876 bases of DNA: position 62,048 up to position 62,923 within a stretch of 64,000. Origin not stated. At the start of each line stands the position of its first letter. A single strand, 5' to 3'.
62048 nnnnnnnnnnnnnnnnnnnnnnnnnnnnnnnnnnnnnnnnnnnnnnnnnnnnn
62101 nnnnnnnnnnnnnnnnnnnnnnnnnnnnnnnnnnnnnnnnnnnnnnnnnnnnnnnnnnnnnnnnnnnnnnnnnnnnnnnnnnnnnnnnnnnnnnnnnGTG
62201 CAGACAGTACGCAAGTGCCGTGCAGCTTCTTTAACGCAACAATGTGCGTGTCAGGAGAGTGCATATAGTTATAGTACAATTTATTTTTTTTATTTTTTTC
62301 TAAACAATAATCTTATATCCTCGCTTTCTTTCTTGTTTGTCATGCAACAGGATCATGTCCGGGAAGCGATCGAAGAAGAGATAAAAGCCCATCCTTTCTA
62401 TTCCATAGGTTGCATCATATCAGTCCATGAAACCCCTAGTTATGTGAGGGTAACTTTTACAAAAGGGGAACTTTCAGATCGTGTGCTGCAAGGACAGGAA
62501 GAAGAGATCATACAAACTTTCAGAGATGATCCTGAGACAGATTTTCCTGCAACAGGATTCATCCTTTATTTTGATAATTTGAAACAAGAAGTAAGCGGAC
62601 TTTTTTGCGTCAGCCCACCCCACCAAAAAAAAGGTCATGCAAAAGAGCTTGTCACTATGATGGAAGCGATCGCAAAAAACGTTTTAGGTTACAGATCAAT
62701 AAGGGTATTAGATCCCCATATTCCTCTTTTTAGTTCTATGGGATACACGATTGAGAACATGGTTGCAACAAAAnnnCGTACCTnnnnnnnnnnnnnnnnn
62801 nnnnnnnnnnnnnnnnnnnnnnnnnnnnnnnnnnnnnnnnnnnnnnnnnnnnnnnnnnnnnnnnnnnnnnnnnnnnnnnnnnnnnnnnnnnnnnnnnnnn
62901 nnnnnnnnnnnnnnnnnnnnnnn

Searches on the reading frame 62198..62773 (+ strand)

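Call 25: search_protein_families(library=pfam, proteins=[window:62198-62773:+], max_evalue=0.001)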
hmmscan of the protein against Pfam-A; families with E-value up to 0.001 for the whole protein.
window:62198-62773:+ (192 aa): 2 families
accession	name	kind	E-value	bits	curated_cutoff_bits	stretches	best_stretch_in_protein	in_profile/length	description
PF00583.31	Acetyltransf_1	-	9.1e-05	23.2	20.7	1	135-182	62-115/116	Acetyltransferase (GNAT) family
PF13508.13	Acetyltransf_7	-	9.1e-05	23.2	27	1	120-184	16-83/84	Acetyltransferase (GNAT) domain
